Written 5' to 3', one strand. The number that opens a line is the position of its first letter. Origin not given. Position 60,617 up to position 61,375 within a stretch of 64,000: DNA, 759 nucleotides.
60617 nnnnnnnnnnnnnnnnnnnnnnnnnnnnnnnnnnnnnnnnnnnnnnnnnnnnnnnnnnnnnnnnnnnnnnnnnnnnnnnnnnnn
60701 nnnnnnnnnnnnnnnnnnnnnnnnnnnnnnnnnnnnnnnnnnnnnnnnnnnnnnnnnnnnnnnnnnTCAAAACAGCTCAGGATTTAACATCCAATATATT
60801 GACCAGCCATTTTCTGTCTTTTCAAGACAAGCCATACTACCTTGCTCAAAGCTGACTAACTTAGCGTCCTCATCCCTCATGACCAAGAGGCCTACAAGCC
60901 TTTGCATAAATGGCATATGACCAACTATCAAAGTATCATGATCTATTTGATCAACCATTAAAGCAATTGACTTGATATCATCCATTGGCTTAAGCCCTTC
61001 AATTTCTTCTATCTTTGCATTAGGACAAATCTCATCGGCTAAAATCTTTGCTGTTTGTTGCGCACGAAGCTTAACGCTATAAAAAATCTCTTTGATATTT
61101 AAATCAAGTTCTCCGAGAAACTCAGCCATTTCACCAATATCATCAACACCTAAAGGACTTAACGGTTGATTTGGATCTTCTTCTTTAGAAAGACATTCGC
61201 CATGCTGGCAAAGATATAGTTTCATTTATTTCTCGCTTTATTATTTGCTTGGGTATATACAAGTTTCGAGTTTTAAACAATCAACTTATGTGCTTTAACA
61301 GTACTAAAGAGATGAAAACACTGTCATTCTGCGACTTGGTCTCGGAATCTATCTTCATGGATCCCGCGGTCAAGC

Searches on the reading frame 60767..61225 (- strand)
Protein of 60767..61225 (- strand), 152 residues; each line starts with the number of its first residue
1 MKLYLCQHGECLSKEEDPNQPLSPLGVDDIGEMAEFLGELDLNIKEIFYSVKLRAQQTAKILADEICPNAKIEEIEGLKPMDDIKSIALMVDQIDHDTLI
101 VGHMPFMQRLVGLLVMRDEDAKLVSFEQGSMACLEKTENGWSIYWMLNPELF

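Call 14: find_homologous_proteins(query=window:60767-61225:-, max_evalue=1e-10)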
Query window:60767-61225:- (152 aa): 51 proteins with E <= 1e-10 among 92 candidates.
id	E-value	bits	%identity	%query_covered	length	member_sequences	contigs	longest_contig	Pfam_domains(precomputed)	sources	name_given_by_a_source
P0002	2.2e-96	338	100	100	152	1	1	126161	PF00300.28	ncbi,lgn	-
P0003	1.7e-38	150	50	99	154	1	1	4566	PF00300.28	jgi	jgi:phosphohistidine phosphatase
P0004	3.3e-34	136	45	100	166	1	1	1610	PF00300.28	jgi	-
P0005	2.0e-33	133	45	100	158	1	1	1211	PF00300.28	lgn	-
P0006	9.9e-33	131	44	100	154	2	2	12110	PF00300.28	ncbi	-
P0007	3.0e-32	130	42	100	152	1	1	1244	PF00300.28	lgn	-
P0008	4.7e-32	129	43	100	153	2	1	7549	PF00300.28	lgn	-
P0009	4.8e-32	129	44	100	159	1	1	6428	PF00300.28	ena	-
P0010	7.9e-32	128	43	100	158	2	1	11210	PF00300.28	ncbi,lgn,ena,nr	ncbi:MAG: hypothetical protein S4CHLAM123_15050 [Chlamydiales bacterium]|nr:hypothetical protein [Ch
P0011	9.6e-32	128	44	100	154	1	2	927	PF00300.28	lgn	-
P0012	1.2e-31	128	44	99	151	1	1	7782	PF00300.28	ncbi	-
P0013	1.5e-31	127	43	100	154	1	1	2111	PF00300.28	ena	-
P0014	1.6e-31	127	43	100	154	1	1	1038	PF00300.28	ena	-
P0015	1.7e-31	127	43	100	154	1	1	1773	PF00300.28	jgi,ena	-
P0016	3.0e-31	126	43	100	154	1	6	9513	PF00300.28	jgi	jgi:phosphohistidine phosphatase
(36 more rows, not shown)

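Call 25: find_encoding_contigs(protein=P0003, flank=10000)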
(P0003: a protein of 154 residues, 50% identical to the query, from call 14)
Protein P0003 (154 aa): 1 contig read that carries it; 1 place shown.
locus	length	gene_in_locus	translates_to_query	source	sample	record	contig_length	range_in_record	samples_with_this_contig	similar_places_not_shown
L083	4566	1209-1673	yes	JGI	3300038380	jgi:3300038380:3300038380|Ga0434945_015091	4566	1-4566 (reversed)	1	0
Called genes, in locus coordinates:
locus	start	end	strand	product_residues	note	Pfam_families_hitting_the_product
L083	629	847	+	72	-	-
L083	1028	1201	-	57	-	-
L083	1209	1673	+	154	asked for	PF00300:His_Phos_1 (weak)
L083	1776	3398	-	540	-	-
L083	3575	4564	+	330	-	?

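Call 34: search_protein_families(library=pfam, proteins=[window:60767-61225:-], max_evalue=1)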
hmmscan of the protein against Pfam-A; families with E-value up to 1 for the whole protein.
window:60767-61225:- (152 aa): 2 families
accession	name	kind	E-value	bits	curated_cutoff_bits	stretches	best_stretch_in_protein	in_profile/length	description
PF00300.27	His_Phos_1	-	1.8e-07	31.4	21.7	1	3-79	1-78/194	Histidine phosphatase superfamily (branch 1)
PF19895.4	DUF6368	-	0.16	12.5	25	1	38-99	39-100/184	Family of unknown function (DUF6368)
